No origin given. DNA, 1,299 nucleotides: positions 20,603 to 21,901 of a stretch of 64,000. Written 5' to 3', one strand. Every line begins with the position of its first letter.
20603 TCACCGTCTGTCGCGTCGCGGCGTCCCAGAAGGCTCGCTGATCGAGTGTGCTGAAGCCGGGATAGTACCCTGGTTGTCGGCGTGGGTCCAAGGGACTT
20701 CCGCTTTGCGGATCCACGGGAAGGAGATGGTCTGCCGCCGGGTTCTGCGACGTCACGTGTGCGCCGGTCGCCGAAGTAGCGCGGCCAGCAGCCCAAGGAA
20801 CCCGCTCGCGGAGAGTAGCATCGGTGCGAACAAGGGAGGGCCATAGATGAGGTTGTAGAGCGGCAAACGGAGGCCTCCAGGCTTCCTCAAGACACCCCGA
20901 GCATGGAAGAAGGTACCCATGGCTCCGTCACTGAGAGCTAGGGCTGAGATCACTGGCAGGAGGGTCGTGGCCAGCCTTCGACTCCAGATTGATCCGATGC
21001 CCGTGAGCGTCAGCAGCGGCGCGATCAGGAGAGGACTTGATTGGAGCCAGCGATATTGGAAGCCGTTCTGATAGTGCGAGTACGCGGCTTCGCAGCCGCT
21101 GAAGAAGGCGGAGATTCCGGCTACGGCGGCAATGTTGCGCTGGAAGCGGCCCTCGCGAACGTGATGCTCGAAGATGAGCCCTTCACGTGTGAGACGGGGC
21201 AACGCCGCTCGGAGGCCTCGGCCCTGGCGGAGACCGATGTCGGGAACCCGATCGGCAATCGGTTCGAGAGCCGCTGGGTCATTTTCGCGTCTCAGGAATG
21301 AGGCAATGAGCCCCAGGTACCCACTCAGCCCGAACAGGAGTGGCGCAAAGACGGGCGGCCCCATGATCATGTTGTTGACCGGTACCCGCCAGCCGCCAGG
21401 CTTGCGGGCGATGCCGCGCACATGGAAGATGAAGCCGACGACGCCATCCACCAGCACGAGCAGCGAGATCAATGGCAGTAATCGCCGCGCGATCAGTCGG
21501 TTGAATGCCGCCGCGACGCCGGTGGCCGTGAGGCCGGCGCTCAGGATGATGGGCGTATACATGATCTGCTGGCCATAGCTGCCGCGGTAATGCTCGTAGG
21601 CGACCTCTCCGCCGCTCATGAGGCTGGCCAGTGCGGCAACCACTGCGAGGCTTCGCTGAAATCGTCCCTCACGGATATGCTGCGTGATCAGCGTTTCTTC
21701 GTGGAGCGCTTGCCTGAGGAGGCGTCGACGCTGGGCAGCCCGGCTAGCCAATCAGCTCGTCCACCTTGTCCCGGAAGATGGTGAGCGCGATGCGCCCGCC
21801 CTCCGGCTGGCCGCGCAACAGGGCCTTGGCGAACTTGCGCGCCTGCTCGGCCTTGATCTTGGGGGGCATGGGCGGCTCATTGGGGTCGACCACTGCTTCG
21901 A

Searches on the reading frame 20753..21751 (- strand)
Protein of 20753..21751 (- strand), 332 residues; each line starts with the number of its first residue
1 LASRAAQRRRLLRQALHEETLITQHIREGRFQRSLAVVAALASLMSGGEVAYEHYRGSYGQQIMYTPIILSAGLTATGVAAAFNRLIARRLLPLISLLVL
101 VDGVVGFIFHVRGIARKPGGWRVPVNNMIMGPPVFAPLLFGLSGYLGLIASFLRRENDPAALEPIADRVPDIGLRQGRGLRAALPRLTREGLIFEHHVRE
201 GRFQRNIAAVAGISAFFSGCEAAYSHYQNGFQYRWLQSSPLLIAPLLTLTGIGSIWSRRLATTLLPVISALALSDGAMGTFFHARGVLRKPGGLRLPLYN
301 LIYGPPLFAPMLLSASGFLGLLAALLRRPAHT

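Call 4: search_protein_families(library=pfam, proteins=[window:20753-21751:-], max_evalue=0.01)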
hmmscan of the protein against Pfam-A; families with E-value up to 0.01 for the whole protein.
window:20753-21751:- (332 aa): 0 families

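Call 5: search_protein_families(library=ncbifam, proteins=[window:20753-21751:-], max_evalue=0.01)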
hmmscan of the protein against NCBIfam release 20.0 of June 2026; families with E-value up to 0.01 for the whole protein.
window:20753-21751:- (332 aa): 0 families

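Call 11: find_homologous_proteins(query=window:20753-21751:-)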
Query window:20753-21751:- (332 aa): 3791 proteins with E <= 0.001 among 8000 candidates; the best 120 are listed.
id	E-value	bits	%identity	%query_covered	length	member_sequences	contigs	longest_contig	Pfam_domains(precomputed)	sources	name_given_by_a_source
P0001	1.1e-210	717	100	100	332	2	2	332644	-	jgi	-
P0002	5.2e-136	471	68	95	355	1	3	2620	-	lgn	-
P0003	1.6e-129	450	66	92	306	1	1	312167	-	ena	-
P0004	3.4e-129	449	66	92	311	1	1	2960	-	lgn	-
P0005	1.5e-127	443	64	97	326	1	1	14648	-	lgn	-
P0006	7.9e-125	434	62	97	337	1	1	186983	-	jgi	jgi:hypothetical protein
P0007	9.3e-125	434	64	99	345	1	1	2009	-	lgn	-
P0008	1.4e-124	434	63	95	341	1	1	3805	-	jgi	jgi:hypothetical protein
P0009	1.6e-124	433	63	94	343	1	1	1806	-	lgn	-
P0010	9.1e-124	431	62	99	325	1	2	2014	-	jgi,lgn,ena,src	-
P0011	1.1e-123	431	64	94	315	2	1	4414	-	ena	-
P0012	1.7e-123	430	63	94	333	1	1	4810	-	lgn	-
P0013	2.1e-123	430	64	94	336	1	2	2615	-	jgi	jgi:hypothetical protein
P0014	6.6e-123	428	63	95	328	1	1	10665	-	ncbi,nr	ncbi:MAG: hypothetical protein JOZ41_15895 [Chloroflexi bacterium]|nr:hypothetical protein [Chlorofl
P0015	1.4e-122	427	63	95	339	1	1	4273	-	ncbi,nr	ncbi:MAG TPA: hypothetical protein VFL91_22455 [Thermomicrobiales bacterium]|nr:hypothetical protein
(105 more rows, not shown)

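Call 13: find_related_loci(query=A1, collection=genome_contigs, flank=10000)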
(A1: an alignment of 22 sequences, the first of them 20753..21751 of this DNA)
Query A1 (332 aa) in genome_contigs; peptide patterns used: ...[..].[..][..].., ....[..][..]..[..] (x = any residue, [..] = any of these).
599 stretches matched a pattern (row limit reached: there are more); 583 encode a relative of the query (tblastn E <= 1e-3); the best 80 are kept; 80 distinct loci.
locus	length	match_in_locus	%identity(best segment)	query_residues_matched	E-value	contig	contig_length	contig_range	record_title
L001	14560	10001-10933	63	9-328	1e-124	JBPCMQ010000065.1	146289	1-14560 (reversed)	MAG: Chloroflexota bacterium isolate TH_ant_mag_108 S1Ck127_9238266_flag_0_multi_13.9991_len_146289, whole genome shotgu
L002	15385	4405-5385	58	3-328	1e-121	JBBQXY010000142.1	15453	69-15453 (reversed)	MAG: Ktedonobacterales bacterium isolate Co_metawrap_2139 Cmw_2139_k141_7242776_length_15453_cov_7.9982, whole genome sh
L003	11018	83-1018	60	11-328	2e-121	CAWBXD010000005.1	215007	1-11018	MAG: uncultured Chloroflexia bacterium isolate MFD04580.bin.2.113 genome assembly, contig: contig_20751, whole genome sh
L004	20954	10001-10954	58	2-328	5e-121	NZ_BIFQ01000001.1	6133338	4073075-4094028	Dictyobacter aurantiacus strain S27 sequence1, whole genome shotgun sequence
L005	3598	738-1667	58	13-328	4e-122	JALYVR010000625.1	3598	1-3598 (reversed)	MAG: Chloroflexota bacterium isolate LAG bin48 SD1463_NODE_20982_length_3598_cov_0.961683, whole genome shotgun sequence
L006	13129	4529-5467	59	11-328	3e-119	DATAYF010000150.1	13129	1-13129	MAG TPA_asm: Ktedonobacteraceae bacterium isolate SMAG_U5672 k141_1701699, whole genome shotgun sequence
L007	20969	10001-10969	58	3-328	2e-118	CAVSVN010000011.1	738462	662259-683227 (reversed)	MAG: uncultured Chloroflexia bacterium isolate MFD09603.bin.2.104 genome assembly, contig: contig_39729, whole genome sh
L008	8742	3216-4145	58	13-328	9e-119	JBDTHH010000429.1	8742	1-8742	MAG: Ktedonobacteraceae bacterium isolate cluster2_bin.27 k127_2423889, whole genome shotgun sequence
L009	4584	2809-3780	57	3-328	2e-119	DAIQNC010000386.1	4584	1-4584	MAG TPA_asm: Ktedonobacteraceae bacterium isolate CTOTU3122 NODE_3317_length_4584_cov_2.676750, whole genome shotgun seq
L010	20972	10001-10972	57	2-328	2e-118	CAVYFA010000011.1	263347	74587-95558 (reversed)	MAG: uncultured Chloroflexia bacterium isolate MFD09603.bin.2.172 genome assembly, contig: contig_32996, whole genome sh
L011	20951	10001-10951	56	7-328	4e-118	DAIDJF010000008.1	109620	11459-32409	MAG TPA_asm: Ktedonobacterales bacterium isolate clean17 NODE_8_length_109620_cov_5.280191, whole genome shotgun sequenc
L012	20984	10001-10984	58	17-328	4e-118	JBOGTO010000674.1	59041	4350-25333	MAG: Ktedonobacteraceae bacterium isolate TC-B4_metabat2.bin.17 k127_60231, whole genome shotgun sequence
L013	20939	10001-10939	59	4-328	3e-118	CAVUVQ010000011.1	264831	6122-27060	MAG: uncultured Chloroflexia bacterium isolate MFD01213.bin.2.17 genome assembly, contig: contig_24574, whole genome sho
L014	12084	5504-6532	57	4-328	1e-117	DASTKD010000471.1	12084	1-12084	MAG TPA_asm: Ktedonobacteraceae bacterium isolate SMAG_U1932 k141_131486, whole genome shotgun sequence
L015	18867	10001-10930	58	17-328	1e-117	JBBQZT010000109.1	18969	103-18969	MAG: Chloroflexia bacterium isolate Co_metawrap_2250 Cmw_2250_k141_28114983_length_18969_cov_27.9885, whole genome shotg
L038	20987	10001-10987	57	4-328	8e-112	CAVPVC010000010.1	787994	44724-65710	MAG: uncultured Acidobacteriota bacterium isolate MFD00082.bin.1.138 genome assembly, contig: contig_2379, whole genome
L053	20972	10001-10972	56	17-331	1e-106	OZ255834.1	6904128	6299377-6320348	MAG: Bryobacteraceae bacterium isolate 6f4cedc6-5cfc-4f97-a273-bb0a1e286dcf genome assembly, chromosome: 1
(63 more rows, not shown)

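Call 26: search_protein_families(library=pfam, proteins=[L004:6734-9913:+, L004:13652-14722:+, L004:14772-16346:+, L053:6028-8418:+, L053:8303-9457:+, L053:9457-9978:+, L053:14556-14960:+, L038:3642-4832:+, L038:13559-14569:+, L038:14970-16559:+], max_evalue=0.0001)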
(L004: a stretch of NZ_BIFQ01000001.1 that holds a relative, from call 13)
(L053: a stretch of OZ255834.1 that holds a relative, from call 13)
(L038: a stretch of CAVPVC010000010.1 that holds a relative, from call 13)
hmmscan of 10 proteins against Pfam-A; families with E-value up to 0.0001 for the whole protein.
L004:6734-9913:+ (1059 aa): 5 families
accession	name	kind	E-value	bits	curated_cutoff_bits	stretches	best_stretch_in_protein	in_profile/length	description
PF02913.24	FAD-oxidase_C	-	1.6e-49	169.3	21.2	1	308-556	2-248/248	FAD linked oxidases, C-terminal domain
PF01565.28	FAD_binding_4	-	9.8e-41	139.1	26.4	1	83-219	1-137/139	FAD binding domain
PF02754.22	CCG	-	2.5e-10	40.8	20.6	1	773-848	11-84/85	Cysteine-rich domain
PF13183.11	Fer4_8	-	9.8e-08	32.9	27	1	595-671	3-68/68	4Fe-4S dicluster domain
PF13534.11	Fer4_17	-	1.7e-06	28.9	22.2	1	596-672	1-61/61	4Fe-4S dicluster domain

L004:13652-14722:+ (356 aa): 3 families
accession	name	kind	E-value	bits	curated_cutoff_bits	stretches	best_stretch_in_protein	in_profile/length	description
PF00106.31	adh_short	-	1e-41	143.1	26.6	1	29-215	2-186/195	short chain dehydrogenase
PF13561.12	adh_short_C2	-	4.9e-27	95.5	27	1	34-245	1-215/236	Enoyl-(Acyl carrier protein) reductase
PF08659.16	KR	-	7.8e-16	58.9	22.6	1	30-193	3-166/180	KR domain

L004:14772-16346:+ (524 aa): 2 families
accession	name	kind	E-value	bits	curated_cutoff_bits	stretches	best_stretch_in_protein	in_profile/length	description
PF00174.25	Oxidored_molyb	-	4.7e-31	108.1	24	1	355-500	8-163/169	Oxidoreductase molybdopterin binding domain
PF01292.26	Ni_hydr_CYTB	-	2.8e-16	60.2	30.1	1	33-261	2-176/179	Prokaryotic cytochrome b561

L053:6028-8418:+ (796 aa): 2 families
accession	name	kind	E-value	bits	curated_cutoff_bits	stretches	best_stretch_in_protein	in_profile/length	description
PF09137.17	Glucodextran_N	-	1.8e-87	293.7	24.1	1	10-270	1-260/263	Glucodextranase, domain N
PF00723.27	Glyco_hydro_15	-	1.3e-28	100.5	22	1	298-682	16-426/427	Glycosyl hydrolases family 15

L053:8303-9457:+ (384 aa): 3 families
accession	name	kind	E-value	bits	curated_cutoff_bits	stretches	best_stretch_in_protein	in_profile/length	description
PF00106.31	adh_short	-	3.2e-43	147.9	26.6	1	51-237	1-185/195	short chain dehydrogenase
PF13561.12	adh_short_C2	-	1.6e-27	97.1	27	1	57-237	1-179/236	Enoyl-(Acyl carrier protein) reductase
PF08659.16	KR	-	1.2e-14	55.1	22.6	1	53-216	3-166/180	KR domain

L053:9457-9978:+ (173 aa): 1 family
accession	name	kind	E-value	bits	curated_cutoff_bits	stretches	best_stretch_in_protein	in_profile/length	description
PF07884.19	VKOR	-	2.1e-09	38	27.5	1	29-156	4-133/134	Vitamin K epoxide reductase family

L053:14556-14960:+ (134 aa): 1 family
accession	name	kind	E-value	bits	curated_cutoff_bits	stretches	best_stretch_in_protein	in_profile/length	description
PF22277.2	EncFtn-like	-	1.5e-22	79.6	27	1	35-118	1-84/85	EncFtn-like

L038:3642-4832:+ (396 aa): 6 families
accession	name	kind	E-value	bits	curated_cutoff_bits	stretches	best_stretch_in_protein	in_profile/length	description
PF13426.13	PAS_9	-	4.6e-16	59.4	27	1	40-142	3-103/103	PAS domain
PF07730.19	HisKA_3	-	1.7e-12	48.1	24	1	178-241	1-66/68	Histidine kinase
PF08448.16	PAS_4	-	1.8e-11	44.7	23.1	1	34-143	2-108/110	PAS fold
PF02518.31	HATPase_c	-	1.6e-10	41.9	26.4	1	283-379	3-110/111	Histidine kinase-, DNA gyrase B-, and HSP90-like ATPase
PF00989.32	PAS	-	2.1e-09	37.8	22.6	1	38-139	11-112/113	PAS fold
PF08447.18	PAS_3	-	6.4e-07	30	25.6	1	52-133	3-85/89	PAS fold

L038:13559-14569:+ (336 aa): 3 families
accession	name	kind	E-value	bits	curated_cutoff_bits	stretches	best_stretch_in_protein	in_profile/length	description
PF00106.31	adh_short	-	9.2e-43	146.4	26.6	1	11-196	2-185/195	short chain dehydrogenase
PF13561.12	adh_short_C2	-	3.7e-29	102.4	27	1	16-201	1-184/236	Enoyl-(Acyl carrier protein) reductase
PF08659.16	KR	-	6.1e-14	52.8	22.6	1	10-175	1-166/180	KR domain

L038:14970-16559:+ (529 aa): 2 families
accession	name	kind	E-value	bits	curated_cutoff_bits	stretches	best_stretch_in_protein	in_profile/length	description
PF01229.23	Glyco_hydro_39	-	3.5e-136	455.2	26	1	56-505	7-470/472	Glycosyl hydrolases family 39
PF11790.14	Glyco_hydro_cc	-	2.5e-05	24.4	21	0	203-355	72-209/237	Glycosyl hydrolase catalytic core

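Call 34: predict_structure(alignment_id=A1)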
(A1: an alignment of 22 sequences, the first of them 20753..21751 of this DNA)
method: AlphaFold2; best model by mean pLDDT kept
length: 332 residues; sequences in the alignment: 22
mean_pLDDT: 78.1   pTM: 0.73
mean pLDDT of the five models: 78.1, 76.4, 73.5, 71.8, 71.3
residues with pLDDT >= 90: 95; 70-90: 153; 50-70: 47; < 50: 37
segments of 3 or more residues with pLDDT < 50: 156-178, 180-191
pLDDT, mean of each block of 10 residues (from residue 1): 78 65 69 87 86 67 76 95 89 94 89 79 72 79 90 59 41 41 44 59 85 90 78 79 95 93 94 93 88 85 79 90 79 41
secondary structure, 60 per line:
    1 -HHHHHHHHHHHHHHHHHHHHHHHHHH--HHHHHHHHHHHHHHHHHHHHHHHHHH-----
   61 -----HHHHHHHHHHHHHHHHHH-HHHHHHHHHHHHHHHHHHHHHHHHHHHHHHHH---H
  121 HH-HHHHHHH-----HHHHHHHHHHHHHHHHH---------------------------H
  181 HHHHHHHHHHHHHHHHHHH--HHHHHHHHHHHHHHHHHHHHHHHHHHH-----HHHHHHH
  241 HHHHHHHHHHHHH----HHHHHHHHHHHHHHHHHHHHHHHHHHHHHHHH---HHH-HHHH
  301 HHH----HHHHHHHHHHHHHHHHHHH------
elements in order: H2-27 H30-55 H66-83 H85-116 H124-130 H136-152 H180-199 H202-228 H234-253 H258-289 H297-303 H308-326

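Call 44: find_encoding_contigs(protein=P0003, flank=10000, max_places=1)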
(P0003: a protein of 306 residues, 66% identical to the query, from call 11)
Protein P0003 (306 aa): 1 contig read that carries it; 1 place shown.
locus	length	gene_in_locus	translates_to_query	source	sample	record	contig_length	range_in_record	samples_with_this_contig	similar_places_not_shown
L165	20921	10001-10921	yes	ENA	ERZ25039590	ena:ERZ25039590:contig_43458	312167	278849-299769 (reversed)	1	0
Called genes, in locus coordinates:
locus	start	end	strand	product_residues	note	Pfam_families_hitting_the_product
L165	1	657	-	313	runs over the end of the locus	-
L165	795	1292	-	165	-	-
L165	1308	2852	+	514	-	PF14312:FG-GAP_2 (weak)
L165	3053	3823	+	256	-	PF14312:FG-GAP_2 (weak)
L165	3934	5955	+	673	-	PF14312:FG-GAP_2, PF18676:MBG_2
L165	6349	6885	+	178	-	-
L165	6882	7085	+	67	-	-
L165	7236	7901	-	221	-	PF22790:YkoP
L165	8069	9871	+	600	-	PF02776:TPP_enzyme_N, PF00205:TPP_enzyme_M, PF02775:TPP_enzyme_C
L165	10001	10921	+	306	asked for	-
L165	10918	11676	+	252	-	PF13618:Gluconate_2-dh3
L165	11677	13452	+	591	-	PF00732:GMC_oxred_N, PF05199:GMC_oxred_C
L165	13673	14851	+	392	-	PF00108:Thiolase_N, PF22691:Thiolase_C_1 (faint), PF02803:Thiolase_C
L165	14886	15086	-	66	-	-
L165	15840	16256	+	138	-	-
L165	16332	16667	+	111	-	-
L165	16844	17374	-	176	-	PF14602:Hexapep_2 (faint), PF25084:LbH_EIF2B, PF25087:GMPPB_C, PF00132:Hexapep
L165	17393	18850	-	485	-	PF00587:tRNA-synt_2b, PF03129:HGTP_anticodon, PF09180:ProRS-C_1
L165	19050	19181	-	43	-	-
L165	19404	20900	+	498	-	PF13860:FlgD_ig, PF03734:YkuD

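Call 45: find_encoding_contigs(protein=P0006, flank=10000, max_places=1)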
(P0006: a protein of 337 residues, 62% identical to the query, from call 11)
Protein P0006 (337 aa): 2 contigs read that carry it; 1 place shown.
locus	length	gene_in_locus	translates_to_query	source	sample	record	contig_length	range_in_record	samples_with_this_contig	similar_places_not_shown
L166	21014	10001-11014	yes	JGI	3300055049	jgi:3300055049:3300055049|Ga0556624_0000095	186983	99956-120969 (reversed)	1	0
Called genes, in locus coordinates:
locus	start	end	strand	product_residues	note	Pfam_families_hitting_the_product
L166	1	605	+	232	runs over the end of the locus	PF00005:ABC_tran, PF13304:AAA_21 (faint)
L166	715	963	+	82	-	-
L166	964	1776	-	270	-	PF12730:ABC2_membrane_4, PF10920:DUF2705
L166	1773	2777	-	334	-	PF00005:ABC_tran, PF13304:AAA_21 (weak)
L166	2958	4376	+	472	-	PF00309:Sigma54_AID, PF04963:Sigma54_CBD, PF04552:Sigma54_DBD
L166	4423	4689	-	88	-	PF04226:Transgly_assoc (weak)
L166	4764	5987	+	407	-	PF07690:MFS_1, PF12832:MFS_1_like (weak), PF13347:MFS_2, PF00083:Sugar_tr, PF05977:MFS_3 (faint), PF07690:MFS_1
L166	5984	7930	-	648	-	PF00989:PAS (weak), PF13188:PAS_8 (weak), PF13426:PAS_9, PF00990:GGDEF, PF00563:EAL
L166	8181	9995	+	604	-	PF02776:TPP_enzyme_N, PF00205:TPP_enzyme_M, PF02775:TPP_enzyme_C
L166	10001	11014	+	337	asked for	-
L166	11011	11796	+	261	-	PF13618:Gluconate_2-dh3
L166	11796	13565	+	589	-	PF00732:GMC_oxred_N, PF05199:GMC_oxred_C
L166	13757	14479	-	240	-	PF00702:Hydrolase, PF12710:HAD (weak), PF13419:HAD_2, PF13242:Hydrolase_like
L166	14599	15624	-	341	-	PF01544:CorA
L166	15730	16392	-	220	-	PF01872:RibD_C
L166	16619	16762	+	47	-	-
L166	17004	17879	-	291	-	PF13643:DUF4145 (weak)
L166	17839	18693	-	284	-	PF01420:Methylase_S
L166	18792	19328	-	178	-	-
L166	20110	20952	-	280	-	PF00106:adh_short, PF13561:adh_short_C2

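Call 56: search_protein_representatives(alignment_id=A1)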
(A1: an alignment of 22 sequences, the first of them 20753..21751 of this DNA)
Query: 22 sequences, 333 profile positions. Proteins with E-value up to 0.001 (for the whole library): 858; up to 1e-10: 463; up to 1e-30: 118. The best 150 are listed.
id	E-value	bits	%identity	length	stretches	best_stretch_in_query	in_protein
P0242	3.1e-139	479.9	-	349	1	19-332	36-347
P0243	3.5e-126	437.0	-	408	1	11-332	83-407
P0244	1.2e-124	432.0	-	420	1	12-332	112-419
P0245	1.6e-118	411.8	-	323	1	14-333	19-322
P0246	5.3e-111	387.1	-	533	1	8-303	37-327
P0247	7.0e-110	383.4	-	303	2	21-166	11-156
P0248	1.8e-95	336.0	-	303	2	23-206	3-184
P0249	3.9e-95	334.9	-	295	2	29-171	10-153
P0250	3.1e-88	312.3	-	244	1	9-206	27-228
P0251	2.1e-87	309.5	-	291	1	42-271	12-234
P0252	2.5e-85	302.7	-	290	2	26-170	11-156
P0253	3.7e-79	282.4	-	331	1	29-332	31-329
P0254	7.2e-79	281.5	-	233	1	18-211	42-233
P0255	4.0e-75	269.2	-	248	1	21-173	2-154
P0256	6.2e-74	265.2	-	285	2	17-101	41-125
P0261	1.9e-67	243.9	-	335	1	195-332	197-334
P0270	1.2e-59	218.3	-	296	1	32-167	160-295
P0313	7.0e-41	156.6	-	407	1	176-301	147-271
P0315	2.5e-39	151.5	-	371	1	35-58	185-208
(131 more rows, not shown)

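Call 57: search_protein_families(library=pfam, proteins=[P0246, P0243, P0244, P0313, P0315, P0261, P0270], max_evalue=0.001)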
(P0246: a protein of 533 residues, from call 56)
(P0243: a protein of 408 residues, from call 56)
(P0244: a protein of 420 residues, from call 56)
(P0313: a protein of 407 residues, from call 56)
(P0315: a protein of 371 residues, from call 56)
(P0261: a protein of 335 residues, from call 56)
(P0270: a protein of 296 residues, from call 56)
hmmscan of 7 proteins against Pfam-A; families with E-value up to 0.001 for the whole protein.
P0246 (533 aa): 0 families

P0243 (408 aa): 0 families

P0244 (420 aa): 0 families

P0313 (407 aa): 0 families

P0315 (371 aa): 0 families

P0261 (335 aa): 2 families
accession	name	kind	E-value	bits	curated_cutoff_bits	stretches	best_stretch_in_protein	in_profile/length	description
PF20803.2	PaaX_M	-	3e-20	72.5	24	1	108-189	2-82/83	PaaX protein central Cas2-like domain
PF07848.18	PaaX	-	8.3e-16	58.4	24.8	1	20-88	1-69/70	PaaX-like protein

P0270 (296 aa): 0 families
